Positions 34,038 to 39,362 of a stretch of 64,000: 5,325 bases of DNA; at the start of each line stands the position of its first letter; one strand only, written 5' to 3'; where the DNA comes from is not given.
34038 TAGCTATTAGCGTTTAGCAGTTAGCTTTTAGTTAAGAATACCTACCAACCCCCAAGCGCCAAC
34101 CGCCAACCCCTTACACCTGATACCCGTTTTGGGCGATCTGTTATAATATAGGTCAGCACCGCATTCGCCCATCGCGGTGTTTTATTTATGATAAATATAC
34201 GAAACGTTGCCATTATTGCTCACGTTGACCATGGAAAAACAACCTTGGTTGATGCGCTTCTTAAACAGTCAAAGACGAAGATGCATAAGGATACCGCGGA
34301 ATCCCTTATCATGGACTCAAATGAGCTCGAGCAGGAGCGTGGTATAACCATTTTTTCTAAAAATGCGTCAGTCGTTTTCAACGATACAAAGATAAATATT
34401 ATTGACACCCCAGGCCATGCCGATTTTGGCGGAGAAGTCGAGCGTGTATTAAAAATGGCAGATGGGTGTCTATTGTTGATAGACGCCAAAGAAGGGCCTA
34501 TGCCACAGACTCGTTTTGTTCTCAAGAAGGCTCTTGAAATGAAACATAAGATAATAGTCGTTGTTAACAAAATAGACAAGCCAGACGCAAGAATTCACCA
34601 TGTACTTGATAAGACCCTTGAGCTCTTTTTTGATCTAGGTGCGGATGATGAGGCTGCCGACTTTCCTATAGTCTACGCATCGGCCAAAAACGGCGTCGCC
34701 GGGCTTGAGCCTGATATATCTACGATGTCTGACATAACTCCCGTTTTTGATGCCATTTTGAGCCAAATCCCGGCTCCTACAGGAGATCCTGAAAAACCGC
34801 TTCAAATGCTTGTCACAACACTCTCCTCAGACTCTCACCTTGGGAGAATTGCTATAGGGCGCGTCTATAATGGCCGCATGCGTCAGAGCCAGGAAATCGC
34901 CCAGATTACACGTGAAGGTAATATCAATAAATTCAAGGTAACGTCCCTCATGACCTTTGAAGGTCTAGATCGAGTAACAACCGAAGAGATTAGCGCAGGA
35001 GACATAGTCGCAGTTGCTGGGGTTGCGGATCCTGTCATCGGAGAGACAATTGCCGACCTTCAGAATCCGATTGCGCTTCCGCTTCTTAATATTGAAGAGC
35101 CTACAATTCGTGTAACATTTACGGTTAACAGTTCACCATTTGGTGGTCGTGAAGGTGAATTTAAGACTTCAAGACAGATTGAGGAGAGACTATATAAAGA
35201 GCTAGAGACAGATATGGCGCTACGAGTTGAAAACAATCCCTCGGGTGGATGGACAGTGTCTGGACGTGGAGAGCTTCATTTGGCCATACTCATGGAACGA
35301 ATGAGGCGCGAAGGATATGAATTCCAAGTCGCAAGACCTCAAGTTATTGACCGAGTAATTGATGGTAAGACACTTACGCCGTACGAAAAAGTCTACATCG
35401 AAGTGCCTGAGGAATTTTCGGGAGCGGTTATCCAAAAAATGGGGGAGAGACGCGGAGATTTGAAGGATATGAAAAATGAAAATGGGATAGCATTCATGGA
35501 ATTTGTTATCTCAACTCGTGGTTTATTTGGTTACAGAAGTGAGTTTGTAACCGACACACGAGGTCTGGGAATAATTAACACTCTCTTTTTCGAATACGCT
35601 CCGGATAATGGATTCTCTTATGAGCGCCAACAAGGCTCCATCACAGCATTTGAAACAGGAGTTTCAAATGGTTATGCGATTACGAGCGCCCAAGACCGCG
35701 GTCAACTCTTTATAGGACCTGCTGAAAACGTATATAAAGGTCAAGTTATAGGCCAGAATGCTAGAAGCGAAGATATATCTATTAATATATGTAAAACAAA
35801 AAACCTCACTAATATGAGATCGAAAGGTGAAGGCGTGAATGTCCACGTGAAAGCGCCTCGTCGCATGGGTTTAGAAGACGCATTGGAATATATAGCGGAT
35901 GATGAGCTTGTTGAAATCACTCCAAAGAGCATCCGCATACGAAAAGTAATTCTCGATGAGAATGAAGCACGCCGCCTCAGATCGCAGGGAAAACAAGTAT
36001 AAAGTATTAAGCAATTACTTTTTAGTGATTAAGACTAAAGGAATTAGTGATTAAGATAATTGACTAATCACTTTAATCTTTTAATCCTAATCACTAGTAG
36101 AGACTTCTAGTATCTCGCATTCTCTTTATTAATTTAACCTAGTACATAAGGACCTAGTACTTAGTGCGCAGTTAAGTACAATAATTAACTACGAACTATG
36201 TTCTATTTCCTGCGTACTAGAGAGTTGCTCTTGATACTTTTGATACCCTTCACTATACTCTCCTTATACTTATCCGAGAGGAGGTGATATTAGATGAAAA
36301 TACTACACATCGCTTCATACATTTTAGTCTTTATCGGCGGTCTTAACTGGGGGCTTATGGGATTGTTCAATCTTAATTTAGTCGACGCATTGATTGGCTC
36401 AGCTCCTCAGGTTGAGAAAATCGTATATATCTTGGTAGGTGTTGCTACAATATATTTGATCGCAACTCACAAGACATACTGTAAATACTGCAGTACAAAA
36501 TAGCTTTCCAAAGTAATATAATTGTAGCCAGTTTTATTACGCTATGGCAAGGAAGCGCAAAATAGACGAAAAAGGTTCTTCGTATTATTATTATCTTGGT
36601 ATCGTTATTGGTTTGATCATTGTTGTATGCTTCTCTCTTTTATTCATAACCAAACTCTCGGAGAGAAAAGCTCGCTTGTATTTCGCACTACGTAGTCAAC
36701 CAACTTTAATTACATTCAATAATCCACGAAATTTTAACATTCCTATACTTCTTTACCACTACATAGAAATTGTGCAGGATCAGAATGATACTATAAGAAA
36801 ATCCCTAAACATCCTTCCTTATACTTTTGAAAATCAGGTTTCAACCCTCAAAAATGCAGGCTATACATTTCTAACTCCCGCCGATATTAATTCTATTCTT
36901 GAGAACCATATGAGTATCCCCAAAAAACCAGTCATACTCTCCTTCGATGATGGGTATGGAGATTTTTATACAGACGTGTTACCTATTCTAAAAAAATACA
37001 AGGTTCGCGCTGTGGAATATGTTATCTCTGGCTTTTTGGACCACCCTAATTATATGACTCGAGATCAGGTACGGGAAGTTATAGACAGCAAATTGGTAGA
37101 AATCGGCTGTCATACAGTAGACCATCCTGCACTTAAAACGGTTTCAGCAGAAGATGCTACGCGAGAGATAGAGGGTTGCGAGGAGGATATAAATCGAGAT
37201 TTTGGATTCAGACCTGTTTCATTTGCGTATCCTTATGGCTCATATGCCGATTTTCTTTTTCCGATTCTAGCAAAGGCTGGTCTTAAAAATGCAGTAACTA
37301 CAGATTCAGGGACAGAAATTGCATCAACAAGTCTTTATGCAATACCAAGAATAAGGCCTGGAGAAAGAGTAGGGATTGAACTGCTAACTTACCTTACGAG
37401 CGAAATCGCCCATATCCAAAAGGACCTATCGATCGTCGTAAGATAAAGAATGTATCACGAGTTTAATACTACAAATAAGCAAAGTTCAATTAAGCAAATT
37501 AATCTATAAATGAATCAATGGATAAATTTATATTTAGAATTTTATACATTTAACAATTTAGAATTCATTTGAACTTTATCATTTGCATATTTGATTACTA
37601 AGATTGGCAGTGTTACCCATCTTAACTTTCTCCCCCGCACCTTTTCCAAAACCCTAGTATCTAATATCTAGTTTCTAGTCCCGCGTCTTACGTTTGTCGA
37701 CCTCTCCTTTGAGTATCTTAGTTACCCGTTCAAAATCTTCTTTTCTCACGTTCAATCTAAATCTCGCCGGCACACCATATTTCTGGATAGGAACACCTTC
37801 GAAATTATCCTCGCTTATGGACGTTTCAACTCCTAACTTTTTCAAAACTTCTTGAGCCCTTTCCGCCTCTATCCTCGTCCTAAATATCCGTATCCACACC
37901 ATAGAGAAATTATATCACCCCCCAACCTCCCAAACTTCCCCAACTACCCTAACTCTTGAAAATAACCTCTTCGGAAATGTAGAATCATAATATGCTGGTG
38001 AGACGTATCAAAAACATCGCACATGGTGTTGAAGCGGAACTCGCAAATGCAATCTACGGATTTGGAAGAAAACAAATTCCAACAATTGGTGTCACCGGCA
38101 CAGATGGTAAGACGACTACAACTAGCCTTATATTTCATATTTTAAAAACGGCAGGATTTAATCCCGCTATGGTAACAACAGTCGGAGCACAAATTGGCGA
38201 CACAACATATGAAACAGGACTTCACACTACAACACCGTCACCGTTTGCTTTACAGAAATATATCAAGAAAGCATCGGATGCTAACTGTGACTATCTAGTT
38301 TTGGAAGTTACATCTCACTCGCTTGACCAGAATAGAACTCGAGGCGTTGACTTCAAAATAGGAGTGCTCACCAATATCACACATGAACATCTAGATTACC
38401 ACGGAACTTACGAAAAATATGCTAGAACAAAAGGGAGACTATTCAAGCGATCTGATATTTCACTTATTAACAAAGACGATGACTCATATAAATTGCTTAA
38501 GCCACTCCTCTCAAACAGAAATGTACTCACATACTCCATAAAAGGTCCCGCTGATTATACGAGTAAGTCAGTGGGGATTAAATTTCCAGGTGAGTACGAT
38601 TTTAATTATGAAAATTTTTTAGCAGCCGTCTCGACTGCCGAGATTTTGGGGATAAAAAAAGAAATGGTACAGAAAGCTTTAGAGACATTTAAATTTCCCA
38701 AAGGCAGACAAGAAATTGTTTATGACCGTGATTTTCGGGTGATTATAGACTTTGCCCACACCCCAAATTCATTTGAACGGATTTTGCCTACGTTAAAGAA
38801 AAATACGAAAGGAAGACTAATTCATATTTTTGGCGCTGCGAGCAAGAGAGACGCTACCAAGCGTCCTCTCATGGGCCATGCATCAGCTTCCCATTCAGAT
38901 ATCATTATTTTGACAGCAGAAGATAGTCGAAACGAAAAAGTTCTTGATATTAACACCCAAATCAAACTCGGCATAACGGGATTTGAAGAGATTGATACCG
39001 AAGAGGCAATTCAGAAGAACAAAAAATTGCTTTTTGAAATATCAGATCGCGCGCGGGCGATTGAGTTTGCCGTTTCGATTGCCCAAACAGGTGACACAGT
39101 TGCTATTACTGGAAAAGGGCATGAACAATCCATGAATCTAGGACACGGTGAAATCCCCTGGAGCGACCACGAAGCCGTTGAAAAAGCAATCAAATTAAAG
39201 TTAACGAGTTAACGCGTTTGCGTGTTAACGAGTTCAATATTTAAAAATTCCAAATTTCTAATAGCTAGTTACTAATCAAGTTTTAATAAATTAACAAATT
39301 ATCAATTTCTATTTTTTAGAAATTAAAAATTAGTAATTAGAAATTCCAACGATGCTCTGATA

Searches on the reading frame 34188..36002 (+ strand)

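Call 16: search_protein_families(library=pfam, proteins=[window:34188-36002:+], max_evalue=0.001)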
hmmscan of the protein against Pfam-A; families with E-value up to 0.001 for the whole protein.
window:34188-36002:+ (604 aa): 8 families
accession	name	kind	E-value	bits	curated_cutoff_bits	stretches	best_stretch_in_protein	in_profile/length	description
PF00009.33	GTP_EFTU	-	2.7e-55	187.3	26.5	1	3-195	2-187/188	Elongation factor Tu GTP binding domain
PF21018.2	BipA_C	-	4.9e-42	142.6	23.8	1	482-590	1-109/110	TypA/BipA C-terminal domain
PF00679.30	EFG_C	-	6.7e-17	61.7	27.9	1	398-472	5-80/89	Elongation factor G C-terminus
PF22042.2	EF-G_D2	-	2.4e-10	40.8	27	1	205-289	2-82/84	Elongation factor G domain 2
PF03144.31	GTP_EFTU_D2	-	2.7e-10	41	30.3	1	219-289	1-73/73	Elongation factor Tu domain 2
PF01926.29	MMR_HSR1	-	4.2e-08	33.7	21.9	1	7-128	2-113/113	50S ribosome-binding GTPase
PF14492.12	EFG_III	-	6.4e-07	29.8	27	1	328-380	18-72/75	Elongation Factor G, domain III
PF08477.19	Roc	-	0.00048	20.8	27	1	10-130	5-119/119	Ras of Complex, Roc, domain of DAPkinase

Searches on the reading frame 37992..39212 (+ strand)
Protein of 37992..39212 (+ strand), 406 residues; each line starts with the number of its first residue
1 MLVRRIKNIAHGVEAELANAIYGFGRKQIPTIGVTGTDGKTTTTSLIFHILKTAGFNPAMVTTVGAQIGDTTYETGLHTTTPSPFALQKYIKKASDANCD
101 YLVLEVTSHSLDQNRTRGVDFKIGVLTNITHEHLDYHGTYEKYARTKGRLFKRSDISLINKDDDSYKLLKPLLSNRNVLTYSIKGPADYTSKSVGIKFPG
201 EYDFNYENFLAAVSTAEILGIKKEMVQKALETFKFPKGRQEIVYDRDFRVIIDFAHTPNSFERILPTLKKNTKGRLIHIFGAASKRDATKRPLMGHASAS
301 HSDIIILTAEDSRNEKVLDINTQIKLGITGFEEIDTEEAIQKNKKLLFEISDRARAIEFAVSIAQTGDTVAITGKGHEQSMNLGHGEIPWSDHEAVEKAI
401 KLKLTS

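Call 16: search_protein_families(library=pfam, proteins=[window:37992-39212:+], max_evalue=0.001)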
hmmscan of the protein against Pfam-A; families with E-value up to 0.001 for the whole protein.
window:37992-39212:+ (406 aa): 2 families
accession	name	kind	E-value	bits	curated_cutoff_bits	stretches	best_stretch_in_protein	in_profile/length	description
PF08245.18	Mur_ligase_M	-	1.5e-42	146.3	24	1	34-192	1-157/200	Mur ligase middle domain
PF02875.26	Mur_ligase_C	-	8.8e-22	78.7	28.4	1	238-376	1-127/127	Mur ligase, glutamate ligase domain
